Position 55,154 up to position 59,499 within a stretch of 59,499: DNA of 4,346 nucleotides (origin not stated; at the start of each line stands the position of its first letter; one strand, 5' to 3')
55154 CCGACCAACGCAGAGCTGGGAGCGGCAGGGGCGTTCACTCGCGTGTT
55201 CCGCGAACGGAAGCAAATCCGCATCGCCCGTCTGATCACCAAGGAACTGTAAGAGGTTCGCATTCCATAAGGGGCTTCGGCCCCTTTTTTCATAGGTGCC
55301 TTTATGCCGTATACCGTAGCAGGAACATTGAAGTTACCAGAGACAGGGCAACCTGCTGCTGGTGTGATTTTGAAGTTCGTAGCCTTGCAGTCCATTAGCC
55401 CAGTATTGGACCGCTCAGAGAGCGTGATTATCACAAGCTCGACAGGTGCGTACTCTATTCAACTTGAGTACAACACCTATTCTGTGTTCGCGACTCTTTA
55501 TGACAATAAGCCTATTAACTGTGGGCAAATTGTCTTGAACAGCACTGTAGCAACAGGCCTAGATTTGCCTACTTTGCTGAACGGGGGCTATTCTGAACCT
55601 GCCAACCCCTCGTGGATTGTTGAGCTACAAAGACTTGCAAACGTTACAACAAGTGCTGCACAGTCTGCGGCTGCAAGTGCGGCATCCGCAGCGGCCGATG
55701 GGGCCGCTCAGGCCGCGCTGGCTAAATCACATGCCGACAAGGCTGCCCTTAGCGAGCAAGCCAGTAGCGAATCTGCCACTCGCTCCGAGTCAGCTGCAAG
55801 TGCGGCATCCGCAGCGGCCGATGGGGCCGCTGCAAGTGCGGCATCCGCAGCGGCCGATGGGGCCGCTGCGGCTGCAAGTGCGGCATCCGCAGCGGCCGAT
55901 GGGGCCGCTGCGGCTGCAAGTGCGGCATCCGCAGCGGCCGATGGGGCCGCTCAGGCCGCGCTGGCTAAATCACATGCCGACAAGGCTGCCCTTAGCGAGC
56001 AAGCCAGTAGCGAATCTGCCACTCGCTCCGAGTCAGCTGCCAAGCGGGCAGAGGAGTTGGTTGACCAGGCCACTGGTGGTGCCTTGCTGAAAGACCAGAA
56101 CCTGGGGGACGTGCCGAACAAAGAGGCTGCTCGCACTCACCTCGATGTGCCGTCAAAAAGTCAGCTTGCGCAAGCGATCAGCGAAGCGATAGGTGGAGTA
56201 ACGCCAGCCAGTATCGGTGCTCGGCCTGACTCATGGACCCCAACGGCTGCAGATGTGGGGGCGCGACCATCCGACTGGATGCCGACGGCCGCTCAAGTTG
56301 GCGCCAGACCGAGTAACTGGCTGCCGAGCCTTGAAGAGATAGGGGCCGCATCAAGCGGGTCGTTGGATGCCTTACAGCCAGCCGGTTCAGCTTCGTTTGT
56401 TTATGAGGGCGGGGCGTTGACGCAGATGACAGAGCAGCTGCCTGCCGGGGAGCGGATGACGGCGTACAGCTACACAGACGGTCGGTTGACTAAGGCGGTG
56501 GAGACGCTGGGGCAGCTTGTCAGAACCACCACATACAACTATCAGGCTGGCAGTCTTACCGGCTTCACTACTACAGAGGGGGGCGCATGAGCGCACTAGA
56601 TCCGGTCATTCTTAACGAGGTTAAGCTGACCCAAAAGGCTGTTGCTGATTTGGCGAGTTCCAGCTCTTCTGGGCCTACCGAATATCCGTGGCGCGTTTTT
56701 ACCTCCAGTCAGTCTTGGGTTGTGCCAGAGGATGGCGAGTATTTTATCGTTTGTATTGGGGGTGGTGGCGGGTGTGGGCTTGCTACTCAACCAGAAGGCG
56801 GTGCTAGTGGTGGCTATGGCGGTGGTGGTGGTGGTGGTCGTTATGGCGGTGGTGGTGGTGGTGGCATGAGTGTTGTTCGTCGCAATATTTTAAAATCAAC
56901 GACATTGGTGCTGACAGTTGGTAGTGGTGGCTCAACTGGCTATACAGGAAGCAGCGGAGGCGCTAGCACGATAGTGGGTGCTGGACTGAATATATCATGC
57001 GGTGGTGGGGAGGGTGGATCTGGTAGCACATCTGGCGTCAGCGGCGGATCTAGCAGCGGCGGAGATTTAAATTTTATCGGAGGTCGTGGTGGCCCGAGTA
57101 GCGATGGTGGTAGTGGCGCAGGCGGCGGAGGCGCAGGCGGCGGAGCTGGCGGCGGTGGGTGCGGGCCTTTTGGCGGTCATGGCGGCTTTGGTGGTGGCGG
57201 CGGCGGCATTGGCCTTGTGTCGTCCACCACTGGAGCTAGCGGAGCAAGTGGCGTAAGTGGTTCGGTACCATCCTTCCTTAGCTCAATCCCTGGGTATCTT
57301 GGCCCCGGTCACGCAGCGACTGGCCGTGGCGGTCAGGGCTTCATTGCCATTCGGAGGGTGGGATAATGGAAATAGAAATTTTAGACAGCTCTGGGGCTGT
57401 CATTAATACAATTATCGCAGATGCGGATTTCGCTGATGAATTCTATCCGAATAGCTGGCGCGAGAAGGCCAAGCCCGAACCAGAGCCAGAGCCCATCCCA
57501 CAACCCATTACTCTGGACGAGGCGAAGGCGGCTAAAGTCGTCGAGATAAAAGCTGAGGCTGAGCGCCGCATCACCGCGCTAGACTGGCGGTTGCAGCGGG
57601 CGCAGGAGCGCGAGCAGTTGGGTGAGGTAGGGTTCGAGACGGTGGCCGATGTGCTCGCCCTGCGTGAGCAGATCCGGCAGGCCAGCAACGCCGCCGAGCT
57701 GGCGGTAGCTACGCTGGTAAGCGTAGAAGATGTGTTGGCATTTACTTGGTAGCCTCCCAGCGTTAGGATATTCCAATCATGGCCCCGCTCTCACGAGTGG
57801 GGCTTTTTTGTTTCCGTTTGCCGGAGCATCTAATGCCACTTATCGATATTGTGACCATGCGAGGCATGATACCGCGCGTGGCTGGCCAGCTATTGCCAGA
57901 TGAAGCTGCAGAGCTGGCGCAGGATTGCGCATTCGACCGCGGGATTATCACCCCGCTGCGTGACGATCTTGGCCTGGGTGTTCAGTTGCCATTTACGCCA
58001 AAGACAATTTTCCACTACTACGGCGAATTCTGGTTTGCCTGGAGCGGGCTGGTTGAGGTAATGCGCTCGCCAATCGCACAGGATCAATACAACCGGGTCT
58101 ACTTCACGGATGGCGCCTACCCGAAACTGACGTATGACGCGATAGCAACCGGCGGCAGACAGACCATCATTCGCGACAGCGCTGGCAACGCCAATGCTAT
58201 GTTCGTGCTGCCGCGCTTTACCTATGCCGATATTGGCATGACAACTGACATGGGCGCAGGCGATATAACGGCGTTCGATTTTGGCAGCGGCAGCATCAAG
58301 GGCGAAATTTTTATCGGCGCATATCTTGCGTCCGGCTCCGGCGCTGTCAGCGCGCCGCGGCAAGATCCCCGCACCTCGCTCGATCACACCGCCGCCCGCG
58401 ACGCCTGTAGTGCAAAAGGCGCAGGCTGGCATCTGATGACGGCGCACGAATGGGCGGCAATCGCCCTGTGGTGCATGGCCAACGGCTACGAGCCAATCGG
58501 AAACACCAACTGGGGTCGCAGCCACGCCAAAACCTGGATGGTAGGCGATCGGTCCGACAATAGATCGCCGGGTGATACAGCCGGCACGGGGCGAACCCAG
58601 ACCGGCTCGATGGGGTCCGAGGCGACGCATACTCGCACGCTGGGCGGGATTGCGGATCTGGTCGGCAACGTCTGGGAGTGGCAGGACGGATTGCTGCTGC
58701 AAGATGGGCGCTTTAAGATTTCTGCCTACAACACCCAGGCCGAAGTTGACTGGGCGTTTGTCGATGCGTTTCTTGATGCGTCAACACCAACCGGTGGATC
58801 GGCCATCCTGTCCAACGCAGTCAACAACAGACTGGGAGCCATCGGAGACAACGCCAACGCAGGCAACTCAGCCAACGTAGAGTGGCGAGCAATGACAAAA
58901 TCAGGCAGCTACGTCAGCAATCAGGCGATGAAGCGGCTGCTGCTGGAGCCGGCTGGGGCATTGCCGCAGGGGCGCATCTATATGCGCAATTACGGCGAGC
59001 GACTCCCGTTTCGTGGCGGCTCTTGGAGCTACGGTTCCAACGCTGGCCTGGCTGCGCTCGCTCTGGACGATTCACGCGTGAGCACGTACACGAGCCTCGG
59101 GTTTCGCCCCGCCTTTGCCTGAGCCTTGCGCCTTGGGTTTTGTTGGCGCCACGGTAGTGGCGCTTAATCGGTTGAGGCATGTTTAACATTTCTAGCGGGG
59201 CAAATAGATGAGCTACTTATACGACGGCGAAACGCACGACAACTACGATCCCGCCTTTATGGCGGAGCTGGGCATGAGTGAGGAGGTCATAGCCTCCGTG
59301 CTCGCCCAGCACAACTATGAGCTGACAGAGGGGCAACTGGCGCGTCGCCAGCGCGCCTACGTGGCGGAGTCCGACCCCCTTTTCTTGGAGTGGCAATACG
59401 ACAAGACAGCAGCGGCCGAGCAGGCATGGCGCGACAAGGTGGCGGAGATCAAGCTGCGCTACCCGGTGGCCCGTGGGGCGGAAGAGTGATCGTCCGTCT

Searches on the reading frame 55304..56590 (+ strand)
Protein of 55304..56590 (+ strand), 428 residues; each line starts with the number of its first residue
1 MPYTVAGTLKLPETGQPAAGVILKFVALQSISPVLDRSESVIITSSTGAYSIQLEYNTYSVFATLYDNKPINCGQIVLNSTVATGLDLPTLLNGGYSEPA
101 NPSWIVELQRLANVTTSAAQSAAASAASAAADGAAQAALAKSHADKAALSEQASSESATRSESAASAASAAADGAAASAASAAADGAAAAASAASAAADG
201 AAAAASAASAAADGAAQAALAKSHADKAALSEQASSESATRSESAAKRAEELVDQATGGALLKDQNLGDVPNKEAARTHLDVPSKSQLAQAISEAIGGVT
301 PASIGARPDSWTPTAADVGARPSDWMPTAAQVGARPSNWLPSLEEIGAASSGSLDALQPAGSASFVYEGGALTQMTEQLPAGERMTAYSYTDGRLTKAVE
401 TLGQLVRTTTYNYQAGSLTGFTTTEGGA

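Call 13: search_protein_families(library=phrogs, proteins=[window:55304-56590:+], max_evalue=0.001)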
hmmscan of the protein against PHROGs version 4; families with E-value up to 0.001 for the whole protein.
window:55304-56590:+ (428 aa): 7 families
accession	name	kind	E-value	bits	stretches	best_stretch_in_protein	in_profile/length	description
phrog_2636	-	tail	1.4e-14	55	1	4-178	4-180/568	tail fiber protein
phrog_4128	-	tail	1.7e-13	51.5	1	1-316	1-310/603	tail fiber protein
phrog_23469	-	unknown function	9.1e-07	28.7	1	5-152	4-146/673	-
phrog_295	-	tail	4.3e-05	23.5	1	1-187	1-186/794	tail fiber protein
phrog_6578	-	tail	4.4e-05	22.5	1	35-258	2-223/1210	tail fiber protein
phrog_366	-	tail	0.00011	22.8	1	4-283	4-276/474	tail fiber protein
phrog_38058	-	tail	0.00035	19.9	1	116-257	257-397/708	tail fiber protein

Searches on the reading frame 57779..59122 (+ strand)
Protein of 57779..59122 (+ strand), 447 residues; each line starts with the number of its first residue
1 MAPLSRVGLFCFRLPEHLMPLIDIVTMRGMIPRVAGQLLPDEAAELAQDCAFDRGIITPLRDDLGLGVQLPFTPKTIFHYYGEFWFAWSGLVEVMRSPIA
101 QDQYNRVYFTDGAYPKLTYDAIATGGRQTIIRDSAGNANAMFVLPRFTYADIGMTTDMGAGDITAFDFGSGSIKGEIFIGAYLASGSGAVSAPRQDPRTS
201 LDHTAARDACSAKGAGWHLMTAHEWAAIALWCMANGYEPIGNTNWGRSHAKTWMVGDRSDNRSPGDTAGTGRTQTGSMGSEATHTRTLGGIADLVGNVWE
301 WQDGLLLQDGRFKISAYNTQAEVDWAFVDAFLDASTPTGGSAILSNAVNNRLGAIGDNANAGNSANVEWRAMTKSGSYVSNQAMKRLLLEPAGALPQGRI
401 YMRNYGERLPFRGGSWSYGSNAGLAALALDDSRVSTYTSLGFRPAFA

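Call 114: search_dna_similar(query=window:57779-59122:+, collection=phages, mode=protein, max_rows=15)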
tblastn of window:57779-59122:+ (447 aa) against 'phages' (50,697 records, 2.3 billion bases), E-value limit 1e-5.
Records with a match: 355; places in all: 363; records where one place covers at least 80% of the query: 1.
Best place of each record, by identity: 80-90% 1; <60% 354.
By first word of the organism name: Vibrio 116; Stx2a-converting 77; Escherichia 73; Klebsiella 24; Stx2-converting 12; Shigella 6; Stx 6; Enterobacteria 6; Ralstonia 5; Pseudoalteromonas 4; and 15 more.
By host as written in the record: - 196; Klebsiella pneumoniae 10; Escherichia coli K514 (EHEC) 7; Vibrio lentus 5; Escherichia coli O157:H7 4; Escherichia coli O157:H7 Morioka V526 4; Bacillus alcalophilus CGMCC 1.3604 3; Vibrio parahaemolyticus 2; and 93 more.
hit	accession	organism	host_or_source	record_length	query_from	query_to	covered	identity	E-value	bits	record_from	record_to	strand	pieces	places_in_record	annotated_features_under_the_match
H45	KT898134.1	Aeromonas phage phiARM81mr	Aeromonas sp. ARM81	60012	123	447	73%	88.0%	1e-178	559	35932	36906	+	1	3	putative virion structural protein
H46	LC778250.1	Aeromonas phage phiWae15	filtration agent for carassius auratus ...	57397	122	447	73%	56.7%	4e-113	371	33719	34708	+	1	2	hypothetical protein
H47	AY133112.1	Vibrio phage VHML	-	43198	107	446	76%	44.2%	3e-77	267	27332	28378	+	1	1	orf35: ORF35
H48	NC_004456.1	Vibrio phage VHML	Vibrio harveyi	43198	107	446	76%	44.2%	3e-77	267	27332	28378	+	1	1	SUMF1/EgtB/PvdO family nonheme iron enzyme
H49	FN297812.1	Vibrio phage VP585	Vibrio parahaemolyticus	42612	107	446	76%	43.7%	2e-71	251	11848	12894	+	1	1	gp18 protein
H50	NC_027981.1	Vibrio phage VP585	Vibrio parahaemolyticus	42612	107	446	76%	43.7%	2e-71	251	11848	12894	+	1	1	SUMF1/EgtB/PvdO family nonheme iron enzyme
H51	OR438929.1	Pseudoalteromonas phage ACA2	Pseudoalteromonas nigrifaciens HL-AS2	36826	99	446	78%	41.4%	1e-70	248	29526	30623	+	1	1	antireceptor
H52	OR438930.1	Pseudoalteromonas phage proACA1-A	Pseudoalteromonas elyakovii HL-AS1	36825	99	446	78%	40.8%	9e-70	246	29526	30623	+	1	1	antireceptor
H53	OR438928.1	Pseudoalteromonas phage ACA1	Pseudoalteromonas elyakovii HL-AS1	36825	99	446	78%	40.8%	4e-69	244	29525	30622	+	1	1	antireceptor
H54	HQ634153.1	Salicola phage CGphi29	Salicola sp. M5 MPN 10^-2 23B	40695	111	441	74%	38.1%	3e-47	180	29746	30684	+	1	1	hypothetical protein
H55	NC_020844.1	Salicola phage CGphi29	Salicola sp. M5 MPN 10^-2 23B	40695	111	441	74%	38.1%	3e-47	180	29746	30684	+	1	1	hypothetical protein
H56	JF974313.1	Vibrio phage pYD38-B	Vibrio sp. YD38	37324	124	446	72%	38.5%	3e-55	203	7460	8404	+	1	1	hypothetical protein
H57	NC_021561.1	Vibrio phage pYD38-B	Vibrio sp. YD38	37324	124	446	72%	38.5%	3e-55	203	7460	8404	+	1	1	hypothetical protein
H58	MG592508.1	Vibrio phage 1.137.O._10N.261.46.B5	Vibrio lentus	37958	133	446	70%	39.3%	5e-56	206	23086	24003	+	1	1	sulfatase-modifying factor enzyme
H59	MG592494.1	Vibrio phage 1.119.O._10N.261.51.A9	Vibrio lentus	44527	133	446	70%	39.3%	5e-56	206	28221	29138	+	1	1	sulfatase-modifying factor enzyme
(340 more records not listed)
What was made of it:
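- (6) The host link: the tail-fibre C-terminus is 88% identical to Aeromonas phage phiARM81mr and 57% to phiWae15 (call 114).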

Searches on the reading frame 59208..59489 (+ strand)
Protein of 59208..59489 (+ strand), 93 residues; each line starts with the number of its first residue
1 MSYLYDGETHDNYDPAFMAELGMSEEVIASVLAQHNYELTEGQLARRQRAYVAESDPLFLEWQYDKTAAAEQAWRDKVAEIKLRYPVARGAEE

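Call 76: search_protein_families(library=pfam, proteins=[window:59208-59489:+], max_evalue=0.01)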
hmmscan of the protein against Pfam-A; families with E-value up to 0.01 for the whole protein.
window:59208-59489:+ (93 aa): 0 families

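Call 79: search_protein_families(library=phrogs, proteins=[window:59208-59489:+], max_evalue=0.01)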
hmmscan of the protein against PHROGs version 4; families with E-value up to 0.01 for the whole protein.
window:59208-59489:+ (93 aa): 3 families
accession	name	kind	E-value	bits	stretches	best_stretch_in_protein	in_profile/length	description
phrog_5714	-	unknown function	3.1e-28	98.8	1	7-90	2-93/95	-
phrog_2432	-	unknown function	1.8e-18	67.8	1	31-87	34-91/94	-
phrog_2687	-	unknown function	2.6e-09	38.6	1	36-88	15-71/73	-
